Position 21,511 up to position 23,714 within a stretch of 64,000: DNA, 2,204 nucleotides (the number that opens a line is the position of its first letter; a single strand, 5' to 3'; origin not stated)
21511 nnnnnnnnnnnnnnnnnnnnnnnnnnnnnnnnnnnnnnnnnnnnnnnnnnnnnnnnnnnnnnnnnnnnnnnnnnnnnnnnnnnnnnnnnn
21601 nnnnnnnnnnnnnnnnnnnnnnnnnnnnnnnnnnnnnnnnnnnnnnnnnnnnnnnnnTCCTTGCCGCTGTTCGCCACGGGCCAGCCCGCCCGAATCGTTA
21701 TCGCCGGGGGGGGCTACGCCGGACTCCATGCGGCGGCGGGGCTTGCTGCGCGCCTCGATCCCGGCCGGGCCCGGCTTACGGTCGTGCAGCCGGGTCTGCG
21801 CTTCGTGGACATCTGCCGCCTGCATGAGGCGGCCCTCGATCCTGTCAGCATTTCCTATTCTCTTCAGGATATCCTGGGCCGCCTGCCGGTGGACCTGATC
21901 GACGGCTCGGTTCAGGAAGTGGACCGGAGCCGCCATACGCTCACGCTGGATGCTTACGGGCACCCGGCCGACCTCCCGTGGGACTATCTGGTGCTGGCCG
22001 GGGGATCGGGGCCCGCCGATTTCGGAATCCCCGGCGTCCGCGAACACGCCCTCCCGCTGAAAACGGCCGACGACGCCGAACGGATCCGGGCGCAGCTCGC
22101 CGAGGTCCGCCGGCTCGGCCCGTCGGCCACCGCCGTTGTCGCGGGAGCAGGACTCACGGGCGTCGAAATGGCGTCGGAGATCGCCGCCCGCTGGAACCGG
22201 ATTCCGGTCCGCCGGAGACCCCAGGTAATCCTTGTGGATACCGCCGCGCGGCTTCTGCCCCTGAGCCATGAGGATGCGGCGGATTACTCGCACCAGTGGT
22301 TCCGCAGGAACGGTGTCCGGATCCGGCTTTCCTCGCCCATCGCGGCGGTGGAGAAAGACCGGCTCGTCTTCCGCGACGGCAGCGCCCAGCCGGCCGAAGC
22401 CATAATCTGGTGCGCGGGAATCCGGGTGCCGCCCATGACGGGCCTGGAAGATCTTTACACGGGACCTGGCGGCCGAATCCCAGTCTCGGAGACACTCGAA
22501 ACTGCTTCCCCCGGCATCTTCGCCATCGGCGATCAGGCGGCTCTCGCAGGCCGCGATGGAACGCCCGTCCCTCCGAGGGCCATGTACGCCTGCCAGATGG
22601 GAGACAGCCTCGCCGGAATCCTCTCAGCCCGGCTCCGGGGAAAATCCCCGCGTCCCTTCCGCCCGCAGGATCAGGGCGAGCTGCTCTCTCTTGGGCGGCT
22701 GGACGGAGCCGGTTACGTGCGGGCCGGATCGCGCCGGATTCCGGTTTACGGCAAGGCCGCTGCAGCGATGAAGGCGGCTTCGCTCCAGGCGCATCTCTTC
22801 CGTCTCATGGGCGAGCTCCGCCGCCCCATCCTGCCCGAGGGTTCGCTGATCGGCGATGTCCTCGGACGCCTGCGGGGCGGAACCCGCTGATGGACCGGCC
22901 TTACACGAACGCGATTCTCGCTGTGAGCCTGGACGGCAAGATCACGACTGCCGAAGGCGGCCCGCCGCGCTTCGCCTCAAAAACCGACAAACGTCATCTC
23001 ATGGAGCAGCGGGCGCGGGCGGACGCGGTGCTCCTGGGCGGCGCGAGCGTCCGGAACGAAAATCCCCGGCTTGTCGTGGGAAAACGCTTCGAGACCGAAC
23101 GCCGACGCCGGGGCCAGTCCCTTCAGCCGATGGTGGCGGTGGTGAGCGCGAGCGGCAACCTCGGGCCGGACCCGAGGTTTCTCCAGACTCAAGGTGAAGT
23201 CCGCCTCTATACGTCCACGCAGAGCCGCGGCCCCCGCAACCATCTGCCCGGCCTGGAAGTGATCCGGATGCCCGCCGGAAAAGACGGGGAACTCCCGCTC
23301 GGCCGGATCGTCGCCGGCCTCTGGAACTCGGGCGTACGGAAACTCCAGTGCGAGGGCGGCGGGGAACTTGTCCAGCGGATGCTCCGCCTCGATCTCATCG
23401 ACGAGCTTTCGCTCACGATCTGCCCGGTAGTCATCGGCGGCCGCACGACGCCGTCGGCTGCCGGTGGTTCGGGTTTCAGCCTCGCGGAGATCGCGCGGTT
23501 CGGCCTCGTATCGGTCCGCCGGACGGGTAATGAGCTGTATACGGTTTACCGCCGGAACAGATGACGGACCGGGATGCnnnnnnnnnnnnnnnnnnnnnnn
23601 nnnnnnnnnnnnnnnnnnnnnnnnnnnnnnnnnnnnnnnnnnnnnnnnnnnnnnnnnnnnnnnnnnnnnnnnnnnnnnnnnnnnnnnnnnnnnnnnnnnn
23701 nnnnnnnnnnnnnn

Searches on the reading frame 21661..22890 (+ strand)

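Call 26: search_protein_families(library=pfam, proteins=[window:21661-22890:+], max_evalue=0.001)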
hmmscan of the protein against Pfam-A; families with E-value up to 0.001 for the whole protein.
window:21661-22890:+ (409 aa): 3 families
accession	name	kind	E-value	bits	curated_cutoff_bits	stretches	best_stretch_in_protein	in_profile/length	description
PF07992.20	Pyr_redox_2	-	3.3e-38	132.2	26.1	1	11-314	2-291/291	Pyridine nucleotide-disulphide oxidoreductase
PF00070.33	Pyr_redox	-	1.2e-10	42.2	22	1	158-233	2-69/82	Pyridine nucleotide-disulphide oxidoreductase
PF01266.30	DAO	-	0.00076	19.5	27.9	0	212-257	157-207/353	FAD dependent oxidoreductase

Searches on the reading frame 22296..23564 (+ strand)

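Call 26: search_protein_families(library=pfam, proteins=[window:22296-23564:+], max_evalue=0.001)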
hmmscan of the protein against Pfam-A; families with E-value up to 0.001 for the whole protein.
window:22296-23564:+ (422 aa): 1 family
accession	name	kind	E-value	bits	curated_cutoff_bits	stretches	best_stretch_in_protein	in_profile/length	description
PF01872.23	RibD_C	-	1.3e-27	97.3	24.1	1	203-414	2-195/197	RibD C-terminal domain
